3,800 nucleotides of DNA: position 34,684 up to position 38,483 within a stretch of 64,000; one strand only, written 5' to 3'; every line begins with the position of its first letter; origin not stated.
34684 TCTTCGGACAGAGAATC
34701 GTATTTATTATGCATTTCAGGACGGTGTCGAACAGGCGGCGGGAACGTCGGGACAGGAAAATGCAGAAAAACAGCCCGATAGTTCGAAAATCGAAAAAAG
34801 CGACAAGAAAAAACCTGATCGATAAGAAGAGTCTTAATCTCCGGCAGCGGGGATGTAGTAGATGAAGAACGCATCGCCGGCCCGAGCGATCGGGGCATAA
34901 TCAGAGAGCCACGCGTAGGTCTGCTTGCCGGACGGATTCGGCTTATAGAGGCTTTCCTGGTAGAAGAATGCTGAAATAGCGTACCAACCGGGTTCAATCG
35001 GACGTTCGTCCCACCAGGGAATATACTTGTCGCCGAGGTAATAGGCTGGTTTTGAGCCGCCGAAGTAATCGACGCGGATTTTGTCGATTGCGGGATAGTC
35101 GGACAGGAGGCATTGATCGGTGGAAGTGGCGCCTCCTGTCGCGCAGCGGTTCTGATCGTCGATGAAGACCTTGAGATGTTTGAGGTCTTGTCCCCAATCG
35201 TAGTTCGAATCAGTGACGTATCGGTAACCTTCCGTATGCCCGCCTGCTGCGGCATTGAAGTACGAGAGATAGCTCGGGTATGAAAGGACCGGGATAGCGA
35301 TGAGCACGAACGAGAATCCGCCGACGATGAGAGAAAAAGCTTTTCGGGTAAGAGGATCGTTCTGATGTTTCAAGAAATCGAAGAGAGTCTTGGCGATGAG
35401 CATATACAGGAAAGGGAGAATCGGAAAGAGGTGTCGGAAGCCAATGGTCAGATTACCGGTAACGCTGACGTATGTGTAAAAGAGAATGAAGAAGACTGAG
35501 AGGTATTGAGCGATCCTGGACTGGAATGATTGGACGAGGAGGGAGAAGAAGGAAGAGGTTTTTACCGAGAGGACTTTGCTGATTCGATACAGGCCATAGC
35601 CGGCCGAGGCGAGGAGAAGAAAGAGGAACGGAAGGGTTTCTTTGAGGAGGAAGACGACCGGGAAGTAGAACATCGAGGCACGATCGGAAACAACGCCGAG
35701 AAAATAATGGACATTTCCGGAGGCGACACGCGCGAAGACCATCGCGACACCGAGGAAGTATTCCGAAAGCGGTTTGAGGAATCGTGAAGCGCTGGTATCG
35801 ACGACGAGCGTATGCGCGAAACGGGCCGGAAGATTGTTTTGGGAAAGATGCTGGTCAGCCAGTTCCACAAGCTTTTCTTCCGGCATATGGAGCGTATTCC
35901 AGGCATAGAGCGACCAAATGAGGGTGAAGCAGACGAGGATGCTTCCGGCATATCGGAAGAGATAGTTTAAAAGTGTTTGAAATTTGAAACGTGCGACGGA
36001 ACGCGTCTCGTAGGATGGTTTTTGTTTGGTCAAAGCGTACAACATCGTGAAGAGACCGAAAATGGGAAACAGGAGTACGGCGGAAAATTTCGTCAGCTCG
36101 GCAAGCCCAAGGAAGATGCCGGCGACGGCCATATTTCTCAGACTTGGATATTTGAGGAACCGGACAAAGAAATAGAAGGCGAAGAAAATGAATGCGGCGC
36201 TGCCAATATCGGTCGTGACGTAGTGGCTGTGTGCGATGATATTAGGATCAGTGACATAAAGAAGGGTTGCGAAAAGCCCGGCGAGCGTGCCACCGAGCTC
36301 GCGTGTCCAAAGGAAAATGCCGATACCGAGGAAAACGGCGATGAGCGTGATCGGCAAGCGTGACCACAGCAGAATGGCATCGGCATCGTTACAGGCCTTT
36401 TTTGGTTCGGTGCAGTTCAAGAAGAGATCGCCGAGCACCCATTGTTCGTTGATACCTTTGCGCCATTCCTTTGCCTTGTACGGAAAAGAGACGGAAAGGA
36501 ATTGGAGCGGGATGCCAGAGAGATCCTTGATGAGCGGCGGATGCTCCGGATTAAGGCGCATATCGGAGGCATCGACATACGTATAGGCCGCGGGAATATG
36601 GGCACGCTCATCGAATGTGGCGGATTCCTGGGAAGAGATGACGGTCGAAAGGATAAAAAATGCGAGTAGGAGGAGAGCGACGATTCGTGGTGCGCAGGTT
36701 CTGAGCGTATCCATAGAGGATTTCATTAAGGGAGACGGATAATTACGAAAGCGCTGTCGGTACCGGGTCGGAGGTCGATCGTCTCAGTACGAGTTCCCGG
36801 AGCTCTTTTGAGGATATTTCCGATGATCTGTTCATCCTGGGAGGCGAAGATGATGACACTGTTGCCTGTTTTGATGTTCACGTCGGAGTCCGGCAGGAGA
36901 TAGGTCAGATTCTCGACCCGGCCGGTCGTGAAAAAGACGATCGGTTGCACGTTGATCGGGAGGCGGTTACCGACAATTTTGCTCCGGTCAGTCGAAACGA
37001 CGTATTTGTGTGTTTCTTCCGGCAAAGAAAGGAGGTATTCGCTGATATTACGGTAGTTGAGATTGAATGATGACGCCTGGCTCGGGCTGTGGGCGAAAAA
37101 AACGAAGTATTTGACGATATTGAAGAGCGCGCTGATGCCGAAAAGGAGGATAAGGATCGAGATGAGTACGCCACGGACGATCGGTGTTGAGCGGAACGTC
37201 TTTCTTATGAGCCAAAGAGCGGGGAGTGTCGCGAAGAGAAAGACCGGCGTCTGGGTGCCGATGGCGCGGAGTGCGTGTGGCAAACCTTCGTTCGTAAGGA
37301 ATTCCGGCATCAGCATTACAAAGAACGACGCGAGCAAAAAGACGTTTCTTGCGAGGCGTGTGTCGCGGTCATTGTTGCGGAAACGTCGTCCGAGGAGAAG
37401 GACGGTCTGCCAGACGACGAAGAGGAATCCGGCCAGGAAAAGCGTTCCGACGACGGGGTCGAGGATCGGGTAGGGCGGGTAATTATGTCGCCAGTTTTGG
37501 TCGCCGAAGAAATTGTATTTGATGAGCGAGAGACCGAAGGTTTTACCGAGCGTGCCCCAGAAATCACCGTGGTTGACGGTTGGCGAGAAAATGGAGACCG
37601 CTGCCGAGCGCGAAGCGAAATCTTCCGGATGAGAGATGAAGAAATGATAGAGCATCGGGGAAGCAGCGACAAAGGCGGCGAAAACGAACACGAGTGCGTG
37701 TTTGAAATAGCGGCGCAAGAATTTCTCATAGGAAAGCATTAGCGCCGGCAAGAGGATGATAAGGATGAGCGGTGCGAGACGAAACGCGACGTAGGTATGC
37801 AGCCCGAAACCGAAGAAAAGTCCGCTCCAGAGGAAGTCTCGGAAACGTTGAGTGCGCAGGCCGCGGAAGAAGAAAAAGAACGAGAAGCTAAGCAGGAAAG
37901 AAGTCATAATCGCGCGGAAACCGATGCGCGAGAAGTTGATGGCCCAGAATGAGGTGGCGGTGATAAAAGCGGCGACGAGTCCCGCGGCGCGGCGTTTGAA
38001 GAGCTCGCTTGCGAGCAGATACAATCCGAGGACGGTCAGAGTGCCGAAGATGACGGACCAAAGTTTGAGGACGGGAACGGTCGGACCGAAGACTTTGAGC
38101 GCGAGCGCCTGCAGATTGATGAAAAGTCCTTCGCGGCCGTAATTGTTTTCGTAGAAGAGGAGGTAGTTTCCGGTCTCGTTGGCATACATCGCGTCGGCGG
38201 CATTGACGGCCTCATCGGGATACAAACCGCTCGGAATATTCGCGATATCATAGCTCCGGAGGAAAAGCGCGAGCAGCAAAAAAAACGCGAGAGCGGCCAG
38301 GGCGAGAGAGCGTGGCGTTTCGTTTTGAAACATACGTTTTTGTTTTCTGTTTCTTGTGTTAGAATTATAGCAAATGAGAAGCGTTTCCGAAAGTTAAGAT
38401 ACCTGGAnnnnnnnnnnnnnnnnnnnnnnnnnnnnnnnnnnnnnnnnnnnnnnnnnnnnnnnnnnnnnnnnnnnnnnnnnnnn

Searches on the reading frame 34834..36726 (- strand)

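Call 5: search_protein_families(library=pfam, proteins=[window:34834-36726:-], max_evalue=0.01)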
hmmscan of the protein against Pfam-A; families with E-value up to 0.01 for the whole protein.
window:34834-36726:- (630 aa): 2 families
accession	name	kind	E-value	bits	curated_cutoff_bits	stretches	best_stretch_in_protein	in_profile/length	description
PF13231.12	PMT_2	-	1.3e-10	42.1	26.1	1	123-234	25-132/160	Dolichyl-phosphate-mannose-protein mannosyltransferase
PF02366.24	PMT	-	9.7e-07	29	22.7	1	18-270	3-228/245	Dolichyl-phosphate-mannose-protein mannosyltransferase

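Call 6: search_protein_families(library=ncbifam, proteins=[window:34834-36726:-], max_evalue=0.01)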
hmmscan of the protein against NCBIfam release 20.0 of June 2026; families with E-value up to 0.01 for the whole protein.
window:34834-36726:- (630 aa): 1 family
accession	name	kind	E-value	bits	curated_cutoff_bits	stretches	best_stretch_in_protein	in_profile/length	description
TIGR03663.1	TIGR03663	subfamily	6.5e-07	28.7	126.25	1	122-292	73-239/435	flippase activity-associated protein Agl23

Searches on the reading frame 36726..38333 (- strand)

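Call 5: search_protein_families(library=pfam, proteins=[window:36726-38333:-], max_evalue=0.01)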
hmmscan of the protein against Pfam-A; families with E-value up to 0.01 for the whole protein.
window:36726-38333:- (535 aa): 1 family
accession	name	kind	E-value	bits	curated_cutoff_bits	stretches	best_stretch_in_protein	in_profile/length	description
PF13231.12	PMT_2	-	4.3e-12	47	26.1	1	74-229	9-159/160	Dolichyl-phosphate-mannose-protein mannosyltransferase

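Call 6: search_protein_families(library=ncbifam, proteins=[window:36726-38333:-], max_evalue=0.01)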
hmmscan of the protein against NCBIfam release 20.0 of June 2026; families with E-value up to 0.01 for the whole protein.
window:36726-38333:- (535 aa): 1 family
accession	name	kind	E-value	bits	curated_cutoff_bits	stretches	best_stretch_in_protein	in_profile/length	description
NF009784.2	PRK13279.1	equivalog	0.0051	15.5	567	0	75-226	69-221/539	lipid IV(A) 4-amino-4-deoxy-L-arabinosyltransferase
